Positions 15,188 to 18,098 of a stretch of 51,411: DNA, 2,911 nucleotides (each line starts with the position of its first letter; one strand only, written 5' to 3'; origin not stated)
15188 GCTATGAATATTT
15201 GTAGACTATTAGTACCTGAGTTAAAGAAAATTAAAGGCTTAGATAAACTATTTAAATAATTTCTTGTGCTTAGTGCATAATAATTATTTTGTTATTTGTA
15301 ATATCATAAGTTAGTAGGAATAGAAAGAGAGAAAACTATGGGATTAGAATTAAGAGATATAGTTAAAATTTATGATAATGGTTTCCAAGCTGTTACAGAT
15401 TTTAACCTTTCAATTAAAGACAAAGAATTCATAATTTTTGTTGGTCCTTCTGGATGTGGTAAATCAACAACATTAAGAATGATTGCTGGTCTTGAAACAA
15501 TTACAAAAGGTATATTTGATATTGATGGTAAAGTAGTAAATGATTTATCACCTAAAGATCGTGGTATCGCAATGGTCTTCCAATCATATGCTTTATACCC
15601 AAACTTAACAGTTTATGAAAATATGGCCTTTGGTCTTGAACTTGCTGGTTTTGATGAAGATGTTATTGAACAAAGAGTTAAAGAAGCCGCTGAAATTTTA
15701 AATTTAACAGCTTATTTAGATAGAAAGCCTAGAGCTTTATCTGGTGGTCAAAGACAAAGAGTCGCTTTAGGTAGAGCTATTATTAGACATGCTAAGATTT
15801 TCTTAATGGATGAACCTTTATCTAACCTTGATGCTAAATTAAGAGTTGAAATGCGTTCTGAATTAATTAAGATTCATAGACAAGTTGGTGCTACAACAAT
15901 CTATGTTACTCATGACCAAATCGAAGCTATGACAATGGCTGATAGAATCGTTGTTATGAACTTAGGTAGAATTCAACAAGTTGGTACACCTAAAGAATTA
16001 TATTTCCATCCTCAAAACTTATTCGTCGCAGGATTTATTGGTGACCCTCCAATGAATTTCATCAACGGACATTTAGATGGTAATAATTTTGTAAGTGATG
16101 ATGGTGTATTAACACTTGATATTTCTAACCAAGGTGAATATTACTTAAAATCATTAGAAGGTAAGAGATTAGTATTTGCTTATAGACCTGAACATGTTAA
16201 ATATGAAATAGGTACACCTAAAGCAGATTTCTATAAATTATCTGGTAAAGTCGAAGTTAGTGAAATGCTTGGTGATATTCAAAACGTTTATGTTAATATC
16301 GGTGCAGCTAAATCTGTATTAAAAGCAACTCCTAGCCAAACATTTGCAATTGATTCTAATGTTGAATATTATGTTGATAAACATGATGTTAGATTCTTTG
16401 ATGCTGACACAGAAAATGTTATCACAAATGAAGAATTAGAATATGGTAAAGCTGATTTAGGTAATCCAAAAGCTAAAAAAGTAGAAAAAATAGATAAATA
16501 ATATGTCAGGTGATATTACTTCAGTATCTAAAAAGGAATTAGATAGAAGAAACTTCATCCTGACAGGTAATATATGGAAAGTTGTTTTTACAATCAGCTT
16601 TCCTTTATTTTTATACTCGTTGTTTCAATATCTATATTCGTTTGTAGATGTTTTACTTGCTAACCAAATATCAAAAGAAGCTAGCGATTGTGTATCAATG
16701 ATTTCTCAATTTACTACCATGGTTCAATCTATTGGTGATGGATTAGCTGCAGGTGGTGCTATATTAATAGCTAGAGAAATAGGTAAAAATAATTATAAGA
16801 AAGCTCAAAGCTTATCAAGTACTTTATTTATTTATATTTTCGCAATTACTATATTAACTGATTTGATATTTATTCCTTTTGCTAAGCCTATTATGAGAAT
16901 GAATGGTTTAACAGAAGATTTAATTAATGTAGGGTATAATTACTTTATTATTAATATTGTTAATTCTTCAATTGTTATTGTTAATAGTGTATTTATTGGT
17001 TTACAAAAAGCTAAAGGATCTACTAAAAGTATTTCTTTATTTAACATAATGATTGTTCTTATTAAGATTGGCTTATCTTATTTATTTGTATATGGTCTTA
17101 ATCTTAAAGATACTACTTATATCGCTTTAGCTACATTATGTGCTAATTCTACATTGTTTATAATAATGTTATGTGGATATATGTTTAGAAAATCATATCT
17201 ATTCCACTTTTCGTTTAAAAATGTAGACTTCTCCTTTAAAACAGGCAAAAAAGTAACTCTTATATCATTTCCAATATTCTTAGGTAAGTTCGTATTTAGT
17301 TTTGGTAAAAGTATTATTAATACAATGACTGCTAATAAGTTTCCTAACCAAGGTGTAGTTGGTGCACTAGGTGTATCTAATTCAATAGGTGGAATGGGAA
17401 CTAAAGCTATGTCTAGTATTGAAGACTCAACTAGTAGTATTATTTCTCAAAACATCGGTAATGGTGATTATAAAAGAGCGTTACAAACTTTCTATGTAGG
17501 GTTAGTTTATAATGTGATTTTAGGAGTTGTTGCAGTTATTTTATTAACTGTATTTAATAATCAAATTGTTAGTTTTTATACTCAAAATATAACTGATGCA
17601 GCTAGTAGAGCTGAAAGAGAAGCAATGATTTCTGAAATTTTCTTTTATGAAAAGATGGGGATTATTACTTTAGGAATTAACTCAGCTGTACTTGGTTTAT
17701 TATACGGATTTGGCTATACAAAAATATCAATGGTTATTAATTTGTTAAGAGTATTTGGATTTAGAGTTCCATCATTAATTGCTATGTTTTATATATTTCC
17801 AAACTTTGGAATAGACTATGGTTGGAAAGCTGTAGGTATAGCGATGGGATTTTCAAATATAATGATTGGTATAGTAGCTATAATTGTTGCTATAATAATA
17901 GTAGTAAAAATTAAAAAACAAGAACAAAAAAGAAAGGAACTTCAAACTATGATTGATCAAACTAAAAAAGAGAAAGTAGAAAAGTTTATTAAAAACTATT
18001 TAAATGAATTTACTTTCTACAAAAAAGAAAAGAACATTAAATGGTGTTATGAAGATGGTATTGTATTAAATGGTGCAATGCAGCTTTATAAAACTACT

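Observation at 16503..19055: MATE transporter fused in frame to a GH105/GH88-type unsaturated uronyl hydrolase; the fusion hinges on a homopolymer length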

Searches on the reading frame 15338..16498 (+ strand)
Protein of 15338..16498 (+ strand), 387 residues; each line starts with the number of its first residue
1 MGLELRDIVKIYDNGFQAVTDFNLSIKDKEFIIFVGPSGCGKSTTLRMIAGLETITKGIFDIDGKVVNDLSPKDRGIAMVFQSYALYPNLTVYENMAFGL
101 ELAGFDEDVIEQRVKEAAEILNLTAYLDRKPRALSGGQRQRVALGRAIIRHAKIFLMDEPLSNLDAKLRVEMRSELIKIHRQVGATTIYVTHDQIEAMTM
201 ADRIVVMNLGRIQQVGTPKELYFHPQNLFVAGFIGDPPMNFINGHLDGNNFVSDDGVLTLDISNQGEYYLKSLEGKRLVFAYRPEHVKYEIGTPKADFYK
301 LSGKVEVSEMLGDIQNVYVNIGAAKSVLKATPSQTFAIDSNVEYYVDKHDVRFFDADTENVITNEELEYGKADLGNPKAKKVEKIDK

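Call 3: search_protein_families(library=pfam, proteins=[window:15338-16498:+], max_evalue=0.01)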
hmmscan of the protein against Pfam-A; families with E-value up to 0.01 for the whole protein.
window:15338-16498:+ (387 aa): 9 families
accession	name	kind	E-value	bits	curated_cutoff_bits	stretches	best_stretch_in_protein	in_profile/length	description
PF00005.33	ABC_tran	-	7.2e-31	108.1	25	1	20-161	2-136/137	ABC transporter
PF17912.7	OB_MalK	-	1.2e-07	32.9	27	1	235-287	1-53/53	MalK OB fold domain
PF08402.16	TOBE_2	-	1.6e-05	25.4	21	1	283-354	4-76/76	TOBE domain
PF02463.25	SMC_N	-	0.00015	21.7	40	0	110-205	113-209/220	RecF/RecN/SMC N terminal domain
PF13304.12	AAA_21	-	0.00064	20.3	27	0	32-63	2-46/304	AAA domain, putative AbiEii toxin, Type IV TA system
PF03215.21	Rad17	-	0.0017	18.7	23.8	1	24-51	40-67/186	Rad17 P-loop domain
PF13401.12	AAA_22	-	0.0024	18.6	27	1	28-52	4-28/130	AAA domain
PF03193.22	RsgA_GTPase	-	0.0068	16.7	30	0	20-52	98-129/174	RsgA GTPase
PF13175.12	AAA_15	-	0.0084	16.2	32.1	0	9-53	4-47/374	AAA ATPase domain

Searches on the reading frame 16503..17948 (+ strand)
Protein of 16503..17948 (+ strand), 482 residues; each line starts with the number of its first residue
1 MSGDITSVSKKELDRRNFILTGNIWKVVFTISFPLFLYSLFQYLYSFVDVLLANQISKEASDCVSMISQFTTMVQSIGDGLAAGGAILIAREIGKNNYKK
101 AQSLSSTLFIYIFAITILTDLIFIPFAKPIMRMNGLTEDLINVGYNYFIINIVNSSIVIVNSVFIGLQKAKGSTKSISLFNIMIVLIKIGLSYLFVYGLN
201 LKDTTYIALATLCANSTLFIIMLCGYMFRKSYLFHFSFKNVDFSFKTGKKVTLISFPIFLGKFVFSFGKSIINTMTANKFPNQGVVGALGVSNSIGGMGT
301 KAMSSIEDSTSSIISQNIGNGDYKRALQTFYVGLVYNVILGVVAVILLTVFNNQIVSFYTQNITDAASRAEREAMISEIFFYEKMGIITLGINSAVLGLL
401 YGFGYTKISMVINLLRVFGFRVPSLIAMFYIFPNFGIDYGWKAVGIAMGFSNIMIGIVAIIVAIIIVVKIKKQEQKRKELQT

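Call 47: search_solved_structures(query=window:16503-17948:+, max_evalue=0.001)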
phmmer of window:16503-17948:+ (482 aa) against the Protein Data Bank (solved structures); distinct sequences matched with E-value up to 0.001: 9.
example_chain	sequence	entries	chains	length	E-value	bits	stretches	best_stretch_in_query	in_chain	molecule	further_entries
5c6o_A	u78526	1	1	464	1.4e-12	50.4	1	21-459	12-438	BH2163 protein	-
5c6n_A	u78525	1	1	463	8.2e-12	47.9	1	21-459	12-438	BH2163 protein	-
4lz6_A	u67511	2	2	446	9.5e-12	47.6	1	22-453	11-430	BH2163 protein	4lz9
4mlb_A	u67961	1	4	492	7.2e-10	41.5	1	18-472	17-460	PF0708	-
4z3n_A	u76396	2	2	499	7.3e-10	41.4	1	20-346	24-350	Putative drug/sodium antiporter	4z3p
6hfb_A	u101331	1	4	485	1.4e-09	40.5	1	19-472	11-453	Uncharacterized protein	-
3vvn_A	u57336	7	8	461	3.5e-09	39.2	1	19-471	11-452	Putative uncharacterized protein | MOP transporter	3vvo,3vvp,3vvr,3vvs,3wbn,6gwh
3w4t_A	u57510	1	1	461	6.3e-08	35.1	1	19-471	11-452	Putative uncharacterized protein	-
6fhz_A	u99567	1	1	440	1.2e-07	34.2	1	26-467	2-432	Putative MOP flippase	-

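Call 48: search_solved_structures(query=window:16503-17948:+, max_evalue=1e-8, show_alignments=4)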
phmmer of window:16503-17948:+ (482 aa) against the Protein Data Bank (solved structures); distinct sequences matched with E-value up to 1e-8: 7.
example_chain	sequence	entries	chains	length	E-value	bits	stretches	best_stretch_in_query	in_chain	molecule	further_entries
5c6o_A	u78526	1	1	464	1.4e-12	50.4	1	21-459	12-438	BH2163 protein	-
5c6n_A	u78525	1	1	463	8.2e-12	47.9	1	21-459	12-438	BH2163 protein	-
4lz6_A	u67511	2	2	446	9.5e-12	47.6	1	22-453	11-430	BH2163 protein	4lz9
4mlb_A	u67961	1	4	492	7.2e-10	41.5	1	18-472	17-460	PF0708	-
4z3n_A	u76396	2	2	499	7.3e-10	41.4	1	20-346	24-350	Putative drug/sodium antiporter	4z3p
6hfb_A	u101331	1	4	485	1.4e-09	40.5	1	19-472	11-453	Uncharacterized protein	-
3vvn_A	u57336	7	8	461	3.5e-09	39.2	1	19-471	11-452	Putative uncharacterized protein | MOP transporter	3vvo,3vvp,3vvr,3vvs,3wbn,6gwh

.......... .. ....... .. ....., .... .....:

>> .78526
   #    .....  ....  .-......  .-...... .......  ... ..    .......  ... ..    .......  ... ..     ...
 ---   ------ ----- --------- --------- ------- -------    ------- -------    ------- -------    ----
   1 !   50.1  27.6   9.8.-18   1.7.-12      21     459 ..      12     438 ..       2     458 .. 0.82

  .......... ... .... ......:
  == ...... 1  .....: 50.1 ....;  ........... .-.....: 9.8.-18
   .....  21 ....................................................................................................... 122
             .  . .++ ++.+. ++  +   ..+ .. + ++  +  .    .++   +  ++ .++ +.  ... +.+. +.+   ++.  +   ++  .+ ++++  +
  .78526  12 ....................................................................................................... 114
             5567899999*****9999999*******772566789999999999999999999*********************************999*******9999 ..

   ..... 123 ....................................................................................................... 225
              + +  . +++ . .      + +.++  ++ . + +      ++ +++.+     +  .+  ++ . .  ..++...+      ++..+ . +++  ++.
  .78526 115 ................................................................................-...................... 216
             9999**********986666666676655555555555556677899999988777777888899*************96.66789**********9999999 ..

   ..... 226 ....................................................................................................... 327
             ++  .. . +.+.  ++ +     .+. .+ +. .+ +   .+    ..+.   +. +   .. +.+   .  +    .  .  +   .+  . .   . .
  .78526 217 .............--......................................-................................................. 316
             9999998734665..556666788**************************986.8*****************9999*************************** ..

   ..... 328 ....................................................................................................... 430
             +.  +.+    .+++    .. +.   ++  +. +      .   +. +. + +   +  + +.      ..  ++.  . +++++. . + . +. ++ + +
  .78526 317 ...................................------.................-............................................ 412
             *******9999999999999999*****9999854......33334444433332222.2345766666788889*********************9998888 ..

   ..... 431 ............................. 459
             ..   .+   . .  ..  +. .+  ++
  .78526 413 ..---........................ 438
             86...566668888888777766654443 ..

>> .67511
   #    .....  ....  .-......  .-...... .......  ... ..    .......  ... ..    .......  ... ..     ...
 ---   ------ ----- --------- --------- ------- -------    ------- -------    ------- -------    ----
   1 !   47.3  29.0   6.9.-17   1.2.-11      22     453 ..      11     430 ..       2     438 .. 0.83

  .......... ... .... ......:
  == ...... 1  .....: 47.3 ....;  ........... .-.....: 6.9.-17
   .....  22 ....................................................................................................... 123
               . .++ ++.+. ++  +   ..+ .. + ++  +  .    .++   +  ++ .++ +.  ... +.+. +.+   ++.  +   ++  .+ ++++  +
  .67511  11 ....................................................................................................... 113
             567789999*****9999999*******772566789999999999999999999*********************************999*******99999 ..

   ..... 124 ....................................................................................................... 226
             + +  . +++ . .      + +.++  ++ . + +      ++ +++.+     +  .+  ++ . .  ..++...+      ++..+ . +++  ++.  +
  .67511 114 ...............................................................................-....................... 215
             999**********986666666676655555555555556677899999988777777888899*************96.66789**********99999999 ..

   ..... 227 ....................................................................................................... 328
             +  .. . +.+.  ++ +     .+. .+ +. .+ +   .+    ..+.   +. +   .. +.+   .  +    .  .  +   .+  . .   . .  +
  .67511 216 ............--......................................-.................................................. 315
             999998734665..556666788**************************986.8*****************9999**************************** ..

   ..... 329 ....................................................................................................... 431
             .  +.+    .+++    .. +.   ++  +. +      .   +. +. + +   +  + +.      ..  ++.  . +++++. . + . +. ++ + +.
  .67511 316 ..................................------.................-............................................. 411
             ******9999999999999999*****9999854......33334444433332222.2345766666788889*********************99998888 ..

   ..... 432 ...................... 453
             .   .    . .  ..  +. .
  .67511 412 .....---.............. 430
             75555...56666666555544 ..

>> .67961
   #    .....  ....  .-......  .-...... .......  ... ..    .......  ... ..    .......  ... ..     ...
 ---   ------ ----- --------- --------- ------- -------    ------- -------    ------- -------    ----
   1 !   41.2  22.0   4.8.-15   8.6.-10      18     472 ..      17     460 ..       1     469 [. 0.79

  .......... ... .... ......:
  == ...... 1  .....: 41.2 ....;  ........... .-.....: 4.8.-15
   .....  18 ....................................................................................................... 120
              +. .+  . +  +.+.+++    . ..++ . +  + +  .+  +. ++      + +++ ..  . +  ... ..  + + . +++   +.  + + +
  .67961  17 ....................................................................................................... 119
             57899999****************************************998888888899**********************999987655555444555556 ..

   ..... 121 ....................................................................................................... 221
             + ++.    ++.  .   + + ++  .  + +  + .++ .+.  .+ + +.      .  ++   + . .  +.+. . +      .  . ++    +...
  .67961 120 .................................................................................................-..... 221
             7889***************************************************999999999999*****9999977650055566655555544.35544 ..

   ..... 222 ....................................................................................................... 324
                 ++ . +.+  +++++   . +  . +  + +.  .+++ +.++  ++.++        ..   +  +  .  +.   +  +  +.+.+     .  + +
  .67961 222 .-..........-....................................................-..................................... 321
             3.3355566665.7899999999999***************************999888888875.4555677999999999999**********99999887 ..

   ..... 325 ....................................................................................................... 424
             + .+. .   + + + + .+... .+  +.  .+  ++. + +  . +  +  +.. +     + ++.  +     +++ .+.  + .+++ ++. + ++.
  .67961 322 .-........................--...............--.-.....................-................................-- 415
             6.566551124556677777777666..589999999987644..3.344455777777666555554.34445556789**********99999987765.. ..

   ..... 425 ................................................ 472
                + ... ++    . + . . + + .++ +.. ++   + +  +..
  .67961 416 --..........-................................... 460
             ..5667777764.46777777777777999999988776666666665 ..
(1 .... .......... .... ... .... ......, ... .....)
